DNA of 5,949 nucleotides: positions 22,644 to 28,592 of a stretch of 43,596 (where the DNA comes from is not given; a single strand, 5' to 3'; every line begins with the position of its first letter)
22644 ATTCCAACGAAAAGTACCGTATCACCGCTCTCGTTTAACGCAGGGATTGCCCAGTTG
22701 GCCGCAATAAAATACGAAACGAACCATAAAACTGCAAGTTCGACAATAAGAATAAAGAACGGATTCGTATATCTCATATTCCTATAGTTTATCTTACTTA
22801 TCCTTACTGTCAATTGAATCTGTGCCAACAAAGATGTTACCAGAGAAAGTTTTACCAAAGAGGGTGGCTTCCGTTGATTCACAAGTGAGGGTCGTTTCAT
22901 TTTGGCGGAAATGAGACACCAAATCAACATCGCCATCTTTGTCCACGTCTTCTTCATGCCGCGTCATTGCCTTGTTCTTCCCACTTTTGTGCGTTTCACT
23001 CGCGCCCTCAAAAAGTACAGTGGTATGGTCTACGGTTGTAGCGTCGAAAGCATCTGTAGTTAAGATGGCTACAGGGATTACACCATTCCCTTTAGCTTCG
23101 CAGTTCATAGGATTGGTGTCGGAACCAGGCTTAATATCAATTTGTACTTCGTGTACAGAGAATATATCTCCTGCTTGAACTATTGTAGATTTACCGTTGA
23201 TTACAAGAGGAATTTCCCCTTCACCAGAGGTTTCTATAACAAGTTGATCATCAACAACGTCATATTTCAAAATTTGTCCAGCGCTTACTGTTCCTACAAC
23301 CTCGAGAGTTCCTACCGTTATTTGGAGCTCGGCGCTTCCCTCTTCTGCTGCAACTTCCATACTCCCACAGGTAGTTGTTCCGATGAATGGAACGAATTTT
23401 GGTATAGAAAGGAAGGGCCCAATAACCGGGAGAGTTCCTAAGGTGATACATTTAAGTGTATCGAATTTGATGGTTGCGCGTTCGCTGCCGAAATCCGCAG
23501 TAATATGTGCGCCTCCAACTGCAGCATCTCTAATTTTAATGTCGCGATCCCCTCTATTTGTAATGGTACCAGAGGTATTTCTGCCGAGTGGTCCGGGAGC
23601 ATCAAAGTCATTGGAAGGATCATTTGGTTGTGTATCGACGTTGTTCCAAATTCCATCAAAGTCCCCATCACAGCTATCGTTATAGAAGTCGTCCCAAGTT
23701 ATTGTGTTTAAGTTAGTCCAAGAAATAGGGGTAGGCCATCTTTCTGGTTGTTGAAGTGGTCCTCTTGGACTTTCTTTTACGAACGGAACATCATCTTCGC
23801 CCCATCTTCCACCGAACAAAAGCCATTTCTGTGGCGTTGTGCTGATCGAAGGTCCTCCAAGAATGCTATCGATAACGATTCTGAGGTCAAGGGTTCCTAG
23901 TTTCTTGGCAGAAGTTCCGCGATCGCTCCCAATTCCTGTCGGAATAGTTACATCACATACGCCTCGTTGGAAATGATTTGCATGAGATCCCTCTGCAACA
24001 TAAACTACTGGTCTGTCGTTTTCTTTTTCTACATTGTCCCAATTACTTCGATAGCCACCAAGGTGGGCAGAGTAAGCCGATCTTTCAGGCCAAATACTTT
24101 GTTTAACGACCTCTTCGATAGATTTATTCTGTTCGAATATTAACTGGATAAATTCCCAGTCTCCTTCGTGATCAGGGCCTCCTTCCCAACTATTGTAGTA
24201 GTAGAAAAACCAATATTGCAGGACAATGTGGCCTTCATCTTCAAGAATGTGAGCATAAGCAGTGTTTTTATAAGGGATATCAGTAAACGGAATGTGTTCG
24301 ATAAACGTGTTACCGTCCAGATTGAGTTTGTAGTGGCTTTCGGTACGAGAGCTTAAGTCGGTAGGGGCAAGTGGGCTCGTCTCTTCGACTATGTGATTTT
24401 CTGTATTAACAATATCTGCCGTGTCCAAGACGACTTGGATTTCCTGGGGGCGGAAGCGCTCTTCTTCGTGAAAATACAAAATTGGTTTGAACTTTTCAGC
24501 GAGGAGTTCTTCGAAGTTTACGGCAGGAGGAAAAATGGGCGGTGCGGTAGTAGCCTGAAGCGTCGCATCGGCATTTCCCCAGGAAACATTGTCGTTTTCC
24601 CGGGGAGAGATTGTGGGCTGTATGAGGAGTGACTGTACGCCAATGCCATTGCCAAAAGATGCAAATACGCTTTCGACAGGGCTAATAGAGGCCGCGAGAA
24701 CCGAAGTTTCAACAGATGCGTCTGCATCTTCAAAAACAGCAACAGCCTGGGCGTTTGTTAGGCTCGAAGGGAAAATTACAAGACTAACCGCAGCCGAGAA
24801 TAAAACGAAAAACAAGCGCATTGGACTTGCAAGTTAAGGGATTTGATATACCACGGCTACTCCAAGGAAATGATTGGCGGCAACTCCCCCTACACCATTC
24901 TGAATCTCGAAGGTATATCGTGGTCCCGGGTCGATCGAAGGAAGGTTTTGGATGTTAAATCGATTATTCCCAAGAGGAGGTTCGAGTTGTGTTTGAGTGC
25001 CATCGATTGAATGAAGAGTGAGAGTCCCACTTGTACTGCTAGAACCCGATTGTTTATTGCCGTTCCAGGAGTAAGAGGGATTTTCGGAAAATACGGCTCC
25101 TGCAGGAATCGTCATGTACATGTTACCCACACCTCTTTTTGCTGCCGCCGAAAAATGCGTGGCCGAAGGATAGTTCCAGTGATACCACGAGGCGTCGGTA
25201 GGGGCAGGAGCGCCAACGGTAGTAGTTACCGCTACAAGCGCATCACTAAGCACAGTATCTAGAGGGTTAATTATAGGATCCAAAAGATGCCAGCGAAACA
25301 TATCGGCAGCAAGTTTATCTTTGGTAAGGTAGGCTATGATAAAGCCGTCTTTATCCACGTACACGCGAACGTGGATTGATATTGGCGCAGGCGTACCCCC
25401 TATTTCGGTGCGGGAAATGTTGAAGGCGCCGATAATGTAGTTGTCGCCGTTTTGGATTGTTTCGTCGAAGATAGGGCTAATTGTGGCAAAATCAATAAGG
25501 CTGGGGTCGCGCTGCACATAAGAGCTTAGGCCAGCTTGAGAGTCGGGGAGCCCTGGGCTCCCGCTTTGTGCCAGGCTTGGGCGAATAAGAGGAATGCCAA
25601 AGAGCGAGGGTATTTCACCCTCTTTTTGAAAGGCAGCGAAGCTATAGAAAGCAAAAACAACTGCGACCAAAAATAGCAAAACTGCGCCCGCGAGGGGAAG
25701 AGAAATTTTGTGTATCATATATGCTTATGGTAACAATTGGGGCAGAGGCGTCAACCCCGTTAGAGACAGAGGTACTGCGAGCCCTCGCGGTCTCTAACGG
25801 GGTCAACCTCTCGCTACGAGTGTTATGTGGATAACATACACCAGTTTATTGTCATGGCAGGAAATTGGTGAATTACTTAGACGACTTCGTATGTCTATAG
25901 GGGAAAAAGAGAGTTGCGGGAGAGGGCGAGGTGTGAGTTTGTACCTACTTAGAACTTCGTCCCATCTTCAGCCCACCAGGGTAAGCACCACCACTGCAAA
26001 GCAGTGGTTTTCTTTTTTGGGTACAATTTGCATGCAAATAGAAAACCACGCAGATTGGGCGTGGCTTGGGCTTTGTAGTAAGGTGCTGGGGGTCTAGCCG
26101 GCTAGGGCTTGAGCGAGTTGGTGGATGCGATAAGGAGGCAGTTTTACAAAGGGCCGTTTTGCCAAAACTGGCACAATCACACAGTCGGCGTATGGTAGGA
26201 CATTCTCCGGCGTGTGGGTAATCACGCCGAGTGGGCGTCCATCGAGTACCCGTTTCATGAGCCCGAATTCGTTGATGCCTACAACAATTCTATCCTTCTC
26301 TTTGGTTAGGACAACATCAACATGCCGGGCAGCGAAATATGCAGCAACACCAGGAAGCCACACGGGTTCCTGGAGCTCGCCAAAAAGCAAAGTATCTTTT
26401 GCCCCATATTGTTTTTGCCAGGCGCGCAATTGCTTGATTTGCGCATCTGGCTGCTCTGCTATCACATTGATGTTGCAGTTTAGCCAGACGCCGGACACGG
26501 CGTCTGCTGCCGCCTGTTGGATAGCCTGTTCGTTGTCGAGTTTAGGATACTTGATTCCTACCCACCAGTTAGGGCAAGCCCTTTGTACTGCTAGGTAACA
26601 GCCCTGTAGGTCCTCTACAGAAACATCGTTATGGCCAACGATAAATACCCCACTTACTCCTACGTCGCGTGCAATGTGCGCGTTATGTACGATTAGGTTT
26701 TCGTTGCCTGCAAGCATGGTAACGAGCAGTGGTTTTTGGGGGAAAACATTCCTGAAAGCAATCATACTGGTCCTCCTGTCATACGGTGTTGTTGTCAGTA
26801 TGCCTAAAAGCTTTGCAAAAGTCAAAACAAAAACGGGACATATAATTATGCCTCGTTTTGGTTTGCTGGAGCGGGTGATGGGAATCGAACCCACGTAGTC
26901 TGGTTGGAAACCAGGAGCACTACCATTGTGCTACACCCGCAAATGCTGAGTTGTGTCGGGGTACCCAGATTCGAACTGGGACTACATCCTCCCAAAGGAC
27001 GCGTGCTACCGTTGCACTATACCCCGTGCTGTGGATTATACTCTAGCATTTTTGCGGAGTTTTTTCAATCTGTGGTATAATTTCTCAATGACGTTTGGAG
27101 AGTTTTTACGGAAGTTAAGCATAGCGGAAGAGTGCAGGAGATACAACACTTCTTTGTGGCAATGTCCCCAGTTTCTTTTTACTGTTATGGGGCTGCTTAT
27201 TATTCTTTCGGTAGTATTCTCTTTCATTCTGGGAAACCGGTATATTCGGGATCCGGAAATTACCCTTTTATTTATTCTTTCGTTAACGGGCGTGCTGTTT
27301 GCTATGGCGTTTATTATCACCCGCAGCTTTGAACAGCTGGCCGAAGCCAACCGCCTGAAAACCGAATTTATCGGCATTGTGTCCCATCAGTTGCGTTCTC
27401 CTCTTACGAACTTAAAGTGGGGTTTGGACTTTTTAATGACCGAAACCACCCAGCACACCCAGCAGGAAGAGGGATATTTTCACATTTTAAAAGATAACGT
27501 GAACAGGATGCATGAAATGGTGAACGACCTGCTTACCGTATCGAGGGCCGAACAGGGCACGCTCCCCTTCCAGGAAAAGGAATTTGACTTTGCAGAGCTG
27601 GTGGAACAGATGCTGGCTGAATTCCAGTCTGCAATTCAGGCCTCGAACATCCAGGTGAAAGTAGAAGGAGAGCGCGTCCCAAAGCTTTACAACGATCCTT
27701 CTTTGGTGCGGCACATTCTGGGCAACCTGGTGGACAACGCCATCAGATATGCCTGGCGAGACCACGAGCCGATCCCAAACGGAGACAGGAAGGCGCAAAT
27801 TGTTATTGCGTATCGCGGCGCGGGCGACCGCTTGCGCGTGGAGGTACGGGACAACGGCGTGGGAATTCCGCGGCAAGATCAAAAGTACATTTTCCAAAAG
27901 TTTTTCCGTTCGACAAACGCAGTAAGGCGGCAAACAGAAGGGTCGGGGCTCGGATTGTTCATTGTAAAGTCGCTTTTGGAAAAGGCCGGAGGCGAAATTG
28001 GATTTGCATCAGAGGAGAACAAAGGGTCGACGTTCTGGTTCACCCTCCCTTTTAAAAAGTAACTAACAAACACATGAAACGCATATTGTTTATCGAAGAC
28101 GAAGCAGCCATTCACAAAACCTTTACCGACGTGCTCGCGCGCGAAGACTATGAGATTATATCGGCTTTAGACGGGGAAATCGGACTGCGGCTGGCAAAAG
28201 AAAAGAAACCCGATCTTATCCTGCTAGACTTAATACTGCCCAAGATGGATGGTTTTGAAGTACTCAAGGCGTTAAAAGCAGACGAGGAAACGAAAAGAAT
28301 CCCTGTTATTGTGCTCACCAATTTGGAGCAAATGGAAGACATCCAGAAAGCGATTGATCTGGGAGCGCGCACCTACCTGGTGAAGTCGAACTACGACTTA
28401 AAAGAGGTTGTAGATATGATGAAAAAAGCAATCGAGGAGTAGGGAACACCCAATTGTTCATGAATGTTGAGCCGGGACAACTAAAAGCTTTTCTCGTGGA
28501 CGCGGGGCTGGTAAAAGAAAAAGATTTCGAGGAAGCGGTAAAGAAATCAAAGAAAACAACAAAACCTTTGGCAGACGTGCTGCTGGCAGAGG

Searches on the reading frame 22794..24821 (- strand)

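Call 12: search_protein_families(library=pfam, proteins=[window:22794-24821:-], max_evalue=0.001)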
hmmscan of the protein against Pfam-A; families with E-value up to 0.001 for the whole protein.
window:22794-24821:- (675 aa): 0 families

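Call 44: search_protein_families(library=pfam, proteins=[window:22794-24821:-], max_evalue=0.1)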
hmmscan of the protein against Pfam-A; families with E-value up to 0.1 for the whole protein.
window:22794-24821:- (675 aa): 1 family
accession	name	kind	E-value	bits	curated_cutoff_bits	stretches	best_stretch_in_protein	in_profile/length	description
PF06101.16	Vps62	-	0.019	13.8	22.1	0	99-137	233-271/541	Vacuolar protein sorting-associated protein 62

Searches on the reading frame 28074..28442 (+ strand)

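Call 14: search_protein_families(library=pfam, proteins=[window:28074-28442:+], max_evalue=0.001)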
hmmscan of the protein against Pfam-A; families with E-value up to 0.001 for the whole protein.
window:28074-28442:+ (122 aa): 1 family
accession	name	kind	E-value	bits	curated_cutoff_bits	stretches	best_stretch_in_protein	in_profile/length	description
PF00072.30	Response_reg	-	6e-24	84.8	30.2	1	4-113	1-107/111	Response regulator receiver domain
